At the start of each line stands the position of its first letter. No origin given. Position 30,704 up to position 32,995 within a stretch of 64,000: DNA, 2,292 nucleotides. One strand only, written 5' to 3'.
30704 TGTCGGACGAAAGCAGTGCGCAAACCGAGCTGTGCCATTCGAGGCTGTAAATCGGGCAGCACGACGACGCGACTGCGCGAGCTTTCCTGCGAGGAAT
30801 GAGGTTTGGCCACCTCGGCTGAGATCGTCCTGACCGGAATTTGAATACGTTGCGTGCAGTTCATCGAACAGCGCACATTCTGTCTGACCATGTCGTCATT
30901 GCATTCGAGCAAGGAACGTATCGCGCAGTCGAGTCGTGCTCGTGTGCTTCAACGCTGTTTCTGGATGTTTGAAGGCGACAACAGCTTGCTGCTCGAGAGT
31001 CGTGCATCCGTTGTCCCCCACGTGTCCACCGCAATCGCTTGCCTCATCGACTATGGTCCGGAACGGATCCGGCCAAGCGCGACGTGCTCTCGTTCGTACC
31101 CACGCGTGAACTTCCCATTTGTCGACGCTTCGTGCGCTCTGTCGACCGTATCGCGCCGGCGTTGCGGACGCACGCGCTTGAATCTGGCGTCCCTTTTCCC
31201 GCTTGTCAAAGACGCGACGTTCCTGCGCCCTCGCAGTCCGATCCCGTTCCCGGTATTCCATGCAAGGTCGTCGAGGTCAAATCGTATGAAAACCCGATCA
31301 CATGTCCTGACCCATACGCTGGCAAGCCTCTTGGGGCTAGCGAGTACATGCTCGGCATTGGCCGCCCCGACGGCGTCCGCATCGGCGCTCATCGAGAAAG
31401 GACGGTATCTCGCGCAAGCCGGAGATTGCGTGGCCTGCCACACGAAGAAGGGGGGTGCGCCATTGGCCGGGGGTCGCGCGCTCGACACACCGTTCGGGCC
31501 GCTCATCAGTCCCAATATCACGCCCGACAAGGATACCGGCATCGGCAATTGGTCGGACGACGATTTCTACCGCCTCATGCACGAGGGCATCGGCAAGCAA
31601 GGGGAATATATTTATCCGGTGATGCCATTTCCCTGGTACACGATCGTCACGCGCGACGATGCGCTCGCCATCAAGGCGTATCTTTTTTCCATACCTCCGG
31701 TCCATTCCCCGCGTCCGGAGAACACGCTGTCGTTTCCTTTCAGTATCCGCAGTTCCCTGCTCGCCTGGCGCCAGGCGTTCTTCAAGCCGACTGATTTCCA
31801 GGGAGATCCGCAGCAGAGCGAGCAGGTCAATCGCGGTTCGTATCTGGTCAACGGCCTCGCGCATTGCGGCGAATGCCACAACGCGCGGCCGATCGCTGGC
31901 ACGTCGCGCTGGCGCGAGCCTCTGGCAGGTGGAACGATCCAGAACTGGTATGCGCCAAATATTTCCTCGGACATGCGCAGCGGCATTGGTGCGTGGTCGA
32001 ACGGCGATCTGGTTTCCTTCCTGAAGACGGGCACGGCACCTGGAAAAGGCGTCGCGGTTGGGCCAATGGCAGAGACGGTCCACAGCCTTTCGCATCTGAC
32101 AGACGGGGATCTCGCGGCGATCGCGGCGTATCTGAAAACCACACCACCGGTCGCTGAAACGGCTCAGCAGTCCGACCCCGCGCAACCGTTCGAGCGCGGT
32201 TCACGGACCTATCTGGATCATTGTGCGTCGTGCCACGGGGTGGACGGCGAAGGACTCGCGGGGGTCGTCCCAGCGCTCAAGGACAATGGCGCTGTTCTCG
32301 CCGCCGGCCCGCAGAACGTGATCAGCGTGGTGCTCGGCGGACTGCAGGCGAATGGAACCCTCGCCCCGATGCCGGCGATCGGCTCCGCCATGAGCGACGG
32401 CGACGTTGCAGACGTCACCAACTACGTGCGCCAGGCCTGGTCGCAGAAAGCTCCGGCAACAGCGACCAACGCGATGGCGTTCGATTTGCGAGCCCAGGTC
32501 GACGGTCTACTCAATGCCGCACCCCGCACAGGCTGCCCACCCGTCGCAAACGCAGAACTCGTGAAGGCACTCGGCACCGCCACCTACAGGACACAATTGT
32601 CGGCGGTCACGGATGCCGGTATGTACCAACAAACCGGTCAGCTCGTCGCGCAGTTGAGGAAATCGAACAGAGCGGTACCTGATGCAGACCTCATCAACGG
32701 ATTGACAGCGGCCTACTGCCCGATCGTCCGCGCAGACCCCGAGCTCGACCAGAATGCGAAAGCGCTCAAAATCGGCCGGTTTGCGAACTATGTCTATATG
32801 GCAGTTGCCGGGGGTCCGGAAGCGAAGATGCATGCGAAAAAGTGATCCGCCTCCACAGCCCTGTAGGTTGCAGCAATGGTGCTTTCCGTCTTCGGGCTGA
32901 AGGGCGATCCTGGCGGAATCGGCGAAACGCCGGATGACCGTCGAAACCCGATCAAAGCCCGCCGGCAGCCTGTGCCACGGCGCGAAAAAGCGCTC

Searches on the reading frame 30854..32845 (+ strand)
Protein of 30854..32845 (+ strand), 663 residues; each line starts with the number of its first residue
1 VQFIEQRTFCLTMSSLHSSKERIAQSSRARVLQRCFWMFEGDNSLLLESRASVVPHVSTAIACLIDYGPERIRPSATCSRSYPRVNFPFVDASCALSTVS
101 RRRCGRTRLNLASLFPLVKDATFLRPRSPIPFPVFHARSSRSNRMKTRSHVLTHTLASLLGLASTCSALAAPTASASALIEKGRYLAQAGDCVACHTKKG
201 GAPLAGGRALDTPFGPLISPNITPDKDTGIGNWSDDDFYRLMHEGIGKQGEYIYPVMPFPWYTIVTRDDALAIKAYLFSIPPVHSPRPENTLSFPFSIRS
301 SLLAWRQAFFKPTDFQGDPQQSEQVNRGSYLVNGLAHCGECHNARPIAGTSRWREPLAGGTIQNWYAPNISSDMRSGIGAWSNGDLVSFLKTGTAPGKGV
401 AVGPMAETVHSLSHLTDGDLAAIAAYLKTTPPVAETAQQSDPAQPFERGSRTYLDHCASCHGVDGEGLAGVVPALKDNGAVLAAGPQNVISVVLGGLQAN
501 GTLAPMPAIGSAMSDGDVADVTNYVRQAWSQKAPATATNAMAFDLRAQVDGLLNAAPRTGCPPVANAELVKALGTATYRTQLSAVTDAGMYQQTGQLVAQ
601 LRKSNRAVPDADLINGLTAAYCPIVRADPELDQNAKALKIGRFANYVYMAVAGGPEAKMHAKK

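Call 47: search_protein_families(library=pfam, proteins=[window:30854-32845:+], max_evalue=0.001)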
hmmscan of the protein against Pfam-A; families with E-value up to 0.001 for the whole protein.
window:30854-32845:+ (663 aa): 2 families
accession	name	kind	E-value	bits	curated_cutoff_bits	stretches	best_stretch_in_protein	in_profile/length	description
PF00034.26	Cytochrom_C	-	2.3e-23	83.7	21.3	2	447-529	2-90/90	Cytochrome c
PF13442.11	Cytochrome_CBB3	-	1.7e-17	64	27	1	446-525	3-68/68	Cytochrome C oxidase, cbb3-type, subunit III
